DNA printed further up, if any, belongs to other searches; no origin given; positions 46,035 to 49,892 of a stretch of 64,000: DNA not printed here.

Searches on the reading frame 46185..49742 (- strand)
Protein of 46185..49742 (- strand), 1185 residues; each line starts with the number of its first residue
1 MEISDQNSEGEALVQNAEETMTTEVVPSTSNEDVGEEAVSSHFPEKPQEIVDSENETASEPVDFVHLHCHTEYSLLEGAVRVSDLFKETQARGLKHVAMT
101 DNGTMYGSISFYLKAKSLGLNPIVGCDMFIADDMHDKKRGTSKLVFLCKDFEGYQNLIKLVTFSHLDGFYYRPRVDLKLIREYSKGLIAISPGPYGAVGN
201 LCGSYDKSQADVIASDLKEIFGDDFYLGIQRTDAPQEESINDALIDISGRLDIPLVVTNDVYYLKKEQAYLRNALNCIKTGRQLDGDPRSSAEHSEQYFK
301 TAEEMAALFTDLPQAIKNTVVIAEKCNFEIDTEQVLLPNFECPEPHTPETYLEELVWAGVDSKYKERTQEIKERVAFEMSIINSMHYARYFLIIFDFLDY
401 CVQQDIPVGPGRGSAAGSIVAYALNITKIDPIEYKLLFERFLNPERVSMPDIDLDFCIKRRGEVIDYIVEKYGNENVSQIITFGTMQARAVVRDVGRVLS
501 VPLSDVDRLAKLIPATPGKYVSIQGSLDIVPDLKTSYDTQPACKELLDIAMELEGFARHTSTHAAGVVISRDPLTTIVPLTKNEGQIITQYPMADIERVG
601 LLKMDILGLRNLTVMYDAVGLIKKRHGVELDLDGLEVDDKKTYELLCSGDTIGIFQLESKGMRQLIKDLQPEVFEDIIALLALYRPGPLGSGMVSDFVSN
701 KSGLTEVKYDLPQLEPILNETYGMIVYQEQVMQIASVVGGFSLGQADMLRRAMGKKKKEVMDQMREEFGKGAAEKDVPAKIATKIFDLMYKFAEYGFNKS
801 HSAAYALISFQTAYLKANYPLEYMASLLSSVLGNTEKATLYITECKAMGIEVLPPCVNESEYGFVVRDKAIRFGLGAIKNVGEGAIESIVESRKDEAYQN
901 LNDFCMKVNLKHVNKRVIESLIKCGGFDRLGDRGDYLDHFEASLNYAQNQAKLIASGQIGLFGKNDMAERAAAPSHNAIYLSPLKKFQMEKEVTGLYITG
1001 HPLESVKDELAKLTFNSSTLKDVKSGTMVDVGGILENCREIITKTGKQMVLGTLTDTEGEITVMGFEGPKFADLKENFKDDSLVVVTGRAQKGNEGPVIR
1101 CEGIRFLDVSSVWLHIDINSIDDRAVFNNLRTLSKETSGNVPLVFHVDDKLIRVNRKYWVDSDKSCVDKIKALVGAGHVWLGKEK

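Call 30: search_protein_families(library=pfam, proteins=[window:46185-49742:-], max_evalue=0.00001)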
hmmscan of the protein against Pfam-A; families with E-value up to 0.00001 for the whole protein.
window:46185-49742:- (1185 aa): 5 families
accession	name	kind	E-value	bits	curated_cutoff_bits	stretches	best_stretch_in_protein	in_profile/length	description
PF07733.18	DNA_pol3_alpha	-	1.1e-98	330.4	23.9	1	351-608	2-260/260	Bacterial DNA polymerase III alpha NTPase domain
PF17657.6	DNA_pol3_finger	-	1.2e-65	220.3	22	1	611-775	1-165/166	Bacterial DNA polymerase III alpha subunit finger domain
PF02811.25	PHP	-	2.9e-44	151.7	26.4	1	66-231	1-163/164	PHP domain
PF14579.12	HHH_6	-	5.8e-29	100.6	25.6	1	849-932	1-86/90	Helix-hairpin-helix motif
PF01336.31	tRNA_anti-codon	-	1.8e-07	31.4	27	1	1031-1105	3-73/75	OB-fold nucleic acid binding domain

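Call 49: find_homologous_proteins(query=window:46185-49742:-, max_evalue=1e-50)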
Query window:46185-49742:- (1185 aa): 8000 proteins with E <= 1e-50 among 8000 candidates; the best 120 are listed.
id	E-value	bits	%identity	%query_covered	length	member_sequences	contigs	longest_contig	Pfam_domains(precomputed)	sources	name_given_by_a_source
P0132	0.0e+0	2470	91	100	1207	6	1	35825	PF02811.27,PF14579.13,PF01336.32,PF17657.7,PF07733.19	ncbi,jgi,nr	ncbi:DNA polymerase III subunit alpha [bacterium]|jgi:DNA polymerase III subunit alpha|nr:DNA polyme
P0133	0.0e+0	1503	59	94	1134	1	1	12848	PF02811.27,PF14579.13,PF01336.32,PF17657.7,PF07733.19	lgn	-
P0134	0.0e+0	1495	60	95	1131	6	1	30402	PF02811.27,PF14579.13,PF01336.32,PF17657.7,PF07733.19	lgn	-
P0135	0.0e+0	1485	59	94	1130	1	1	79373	PF02811.27,PF14579.13,PF01336.32,PF17657.7,PF07733.19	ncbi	-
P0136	0.0e+0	1478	60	94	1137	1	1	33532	PF02811.27,PF14579.13,PF01336.32,PF17657.7,PF07733.19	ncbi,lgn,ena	-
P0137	0.0e+0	1460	59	94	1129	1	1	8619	PF02811.27,PF14579.13,PF01336.32,PF17657.7,PF07733.19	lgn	-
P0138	0.0e+0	1459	58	94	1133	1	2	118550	PF02811.27,PF14579.13,PF01336.32,PF17657.7,PF07733.19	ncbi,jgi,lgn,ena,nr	ncbi:DNA polymerase III subunit alpha [bacterium]|nr:DNA polymerase III subunit alpha [bacterium]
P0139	0.0e+0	1455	59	94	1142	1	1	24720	PF02811.27,PF14579.13,PF01336.32,PF17657.7,PF07733.19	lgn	-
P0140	0.0e+0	1454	59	95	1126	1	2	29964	PF02811.27,PF14579.13,PF01336.32,PF17657.7,PF07733.19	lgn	-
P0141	0.0e+0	1454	57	94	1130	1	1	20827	PF02811.27,PF14579.13,PF01336.32,PF17657.7,PF07733.19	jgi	jgi:DNA polymerase III subunit alpha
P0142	0.0e+0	1453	60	92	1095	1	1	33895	PF02811.27,PF14579.13,PF01336.32,PF17657.7,PF07733.19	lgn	-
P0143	0.0e+0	1451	58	95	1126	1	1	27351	PF02811.27,PF14579.13,PF01336.32,PF17657.7,PF07733.19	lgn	-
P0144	0.0e+0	1451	58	95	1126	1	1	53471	PF02811.27,PF14579.13,PF01336.32,PF17657.7,PF07733.19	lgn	-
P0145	0.0e+0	1451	58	94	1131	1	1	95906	PF02811.27,PF14579.13,PF01336.32,PF17657.7,PF07733.19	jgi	-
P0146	0.0e+0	1450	59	94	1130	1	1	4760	PF02811.27,PF14579.13,PF01336.32,PF17657.7,PF07733.19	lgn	-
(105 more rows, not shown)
